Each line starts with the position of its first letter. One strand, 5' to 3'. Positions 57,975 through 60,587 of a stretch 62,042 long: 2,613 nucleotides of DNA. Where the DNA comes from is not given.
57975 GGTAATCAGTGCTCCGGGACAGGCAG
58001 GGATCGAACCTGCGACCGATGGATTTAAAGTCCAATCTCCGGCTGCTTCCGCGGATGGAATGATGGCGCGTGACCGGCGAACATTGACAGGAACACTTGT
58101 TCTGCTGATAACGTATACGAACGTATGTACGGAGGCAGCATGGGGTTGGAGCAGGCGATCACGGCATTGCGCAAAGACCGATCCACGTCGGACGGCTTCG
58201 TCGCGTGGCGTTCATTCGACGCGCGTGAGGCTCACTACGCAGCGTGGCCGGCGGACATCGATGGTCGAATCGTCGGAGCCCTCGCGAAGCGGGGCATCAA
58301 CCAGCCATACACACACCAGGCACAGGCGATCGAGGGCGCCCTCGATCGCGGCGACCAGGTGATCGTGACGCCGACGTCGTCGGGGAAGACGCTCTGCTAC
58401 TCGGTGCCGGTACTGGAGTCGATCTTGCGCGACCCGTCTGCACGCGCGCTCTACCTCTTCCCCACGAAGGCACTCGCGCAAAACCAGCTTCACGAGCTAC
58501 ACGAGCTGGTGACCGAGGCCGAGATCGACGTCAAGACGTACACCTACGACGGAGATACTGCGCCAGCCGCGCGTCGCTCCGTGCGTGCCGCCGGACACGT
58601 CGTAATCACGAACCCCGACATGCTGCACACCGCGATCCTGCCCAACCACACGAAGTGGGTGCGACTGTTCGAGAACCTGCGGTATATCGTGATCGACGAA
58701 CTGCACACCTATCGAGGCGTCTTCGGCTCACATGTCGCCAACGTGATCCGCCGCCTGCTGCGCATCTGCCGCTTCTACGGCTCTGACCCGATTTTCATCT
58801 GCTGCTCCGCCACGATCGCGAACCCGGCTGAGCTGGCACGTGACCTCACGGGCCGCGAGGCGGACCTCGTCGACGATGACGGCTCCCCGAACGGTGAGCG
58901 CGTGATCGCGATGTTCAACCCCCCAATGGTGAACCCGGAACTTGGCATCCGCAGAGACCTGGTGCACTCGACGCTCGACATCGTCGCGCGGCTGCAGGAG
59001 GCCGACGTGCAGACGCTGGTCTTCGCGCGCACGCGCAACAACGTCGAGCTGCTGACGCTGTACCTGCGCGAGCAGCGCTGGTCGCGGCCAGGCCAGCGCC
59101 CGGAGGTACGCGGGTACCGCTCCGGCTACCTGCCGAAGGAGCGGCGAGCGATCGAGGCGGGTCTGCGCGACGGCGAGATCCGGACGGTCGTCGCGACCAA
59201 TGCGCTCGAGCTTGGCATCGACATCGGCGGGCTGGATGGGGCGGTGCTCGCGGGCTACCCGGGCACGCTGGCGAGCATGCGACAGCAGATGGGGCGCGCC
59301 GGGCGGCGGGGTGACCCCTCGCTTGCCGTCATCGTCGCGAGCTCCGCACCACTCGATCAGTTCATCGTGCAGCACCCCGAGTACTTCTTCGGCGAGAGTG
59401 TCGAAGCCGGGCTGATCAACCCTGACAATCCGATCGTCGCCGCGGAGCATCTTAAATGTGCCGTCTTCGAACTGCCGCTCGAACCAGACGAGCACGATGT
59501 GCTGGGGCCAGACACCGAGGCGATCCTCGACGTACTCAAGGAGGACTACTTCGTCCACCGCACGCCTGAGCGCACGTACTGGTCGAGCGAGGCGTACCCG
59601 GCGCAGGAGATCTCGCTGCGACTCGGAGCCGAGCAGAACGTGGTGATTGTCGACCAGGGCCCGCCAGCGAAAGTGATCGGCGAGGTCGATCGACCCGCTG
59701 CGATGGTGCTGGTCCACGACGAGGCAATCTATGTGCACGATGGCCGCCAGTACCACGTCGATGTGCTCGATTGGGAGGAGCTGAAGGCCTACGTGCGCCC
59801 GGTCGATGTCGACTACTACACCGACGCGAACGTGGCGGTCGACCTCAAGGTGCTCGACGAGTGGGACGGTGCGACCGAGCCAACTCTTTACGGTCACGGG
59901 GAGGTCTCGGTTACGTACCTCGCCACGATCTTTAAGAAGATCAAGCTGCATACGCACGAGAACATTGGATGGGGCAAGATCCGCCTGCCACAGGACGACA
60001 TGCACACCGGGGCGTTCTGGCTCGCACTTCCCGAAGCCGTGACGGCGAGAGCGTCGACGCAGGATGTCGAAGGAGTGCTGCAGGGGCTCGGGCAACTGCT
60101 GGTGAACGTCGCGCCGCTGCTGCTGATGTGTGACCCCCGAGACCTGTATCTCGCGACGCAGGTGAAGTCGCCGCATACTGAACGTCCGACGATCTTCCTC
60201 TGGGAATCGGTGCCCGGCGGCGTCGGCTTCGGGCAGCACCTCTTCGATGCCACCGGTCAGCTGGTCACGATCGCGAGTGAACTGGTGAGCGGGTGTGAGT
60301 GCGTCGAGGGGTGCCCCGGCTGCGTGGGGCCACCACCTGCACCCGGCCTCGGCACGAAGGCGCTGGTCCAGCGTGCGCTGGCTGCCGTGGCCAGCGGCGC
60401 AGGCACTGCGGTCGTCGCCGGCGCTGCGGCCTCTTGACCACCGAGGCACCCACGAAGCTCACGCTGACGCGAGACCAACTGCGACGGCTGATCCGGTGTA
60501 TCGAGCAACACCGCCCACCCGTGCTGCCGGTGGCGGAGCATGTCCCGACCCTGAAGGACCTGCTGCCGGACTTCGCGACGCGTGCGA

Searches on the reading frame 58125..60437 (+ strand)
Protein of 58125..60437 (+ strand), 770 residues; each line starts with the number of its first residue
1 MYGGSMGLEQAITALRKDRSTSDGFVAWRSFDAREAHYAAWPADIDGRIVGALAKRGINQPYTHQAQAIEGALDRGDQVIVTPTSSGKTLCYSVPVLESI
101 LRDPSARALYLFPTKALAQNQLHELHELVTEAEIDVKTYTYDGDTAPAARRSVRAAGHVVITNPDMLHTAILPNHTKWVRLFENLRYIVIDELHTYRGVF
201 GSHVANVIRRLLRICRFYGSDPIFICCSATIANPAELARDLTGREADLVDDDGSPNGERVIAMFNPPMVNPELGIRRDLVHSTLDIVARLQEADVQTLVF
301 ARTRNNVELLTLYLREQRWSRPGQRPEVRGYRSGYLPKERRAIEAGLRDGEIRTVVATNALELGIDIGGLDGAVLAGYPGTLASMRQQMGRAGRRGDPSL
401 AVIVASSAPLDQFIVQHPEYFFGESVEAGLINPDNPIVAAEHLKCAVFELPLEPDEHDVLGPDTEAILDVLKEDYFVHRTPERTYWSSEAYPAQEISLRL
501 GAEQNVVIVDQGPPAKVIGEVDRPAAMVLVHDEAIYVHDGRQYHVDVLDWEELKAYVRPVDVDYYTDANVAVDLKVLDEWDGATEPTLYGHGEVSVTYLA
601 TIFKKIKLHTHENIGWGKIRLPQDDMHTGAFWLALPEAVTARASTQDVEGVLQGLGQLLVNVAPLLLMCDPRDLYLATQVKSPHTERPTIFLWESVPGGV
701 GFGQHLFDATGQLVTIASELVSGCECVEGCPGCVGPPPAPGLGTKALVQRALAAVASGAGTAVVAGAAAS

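Call 11: search_protein_families(library=pfam, proteins=[window:58125-60437:+], max_evalue=0.001)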
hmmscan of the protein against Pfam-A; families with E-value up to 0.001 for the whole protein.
window:58125-60437:+ (770 aa): 5 families
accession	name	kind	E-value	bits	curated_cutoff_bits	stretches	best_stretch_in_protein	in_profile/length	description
PF00270.35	DEAD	-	2.6e-32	112.3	26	1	63-234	2-164/167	DEAD/DEAH box helicase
PF09369.15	MZB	-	3.6e-16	60.1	24.2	1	656-734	2-80/80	MrfA Zn-binding domain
PF00271.37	Helicase_C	-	2.2e-15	57.3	23.5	1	290-396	11-110/110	Helicase conserved C-terminal domain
PF22982.3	WHD_HRQ1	-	9.3e-09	36.7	27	1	431-499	1-68/70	ATP-dependent helicase HRQ1, winged helix domain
PF04851.21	ResIII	-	7.3e-08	32.9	22.5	1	61-198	4-139/164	Type III restriction enzyme, res subunit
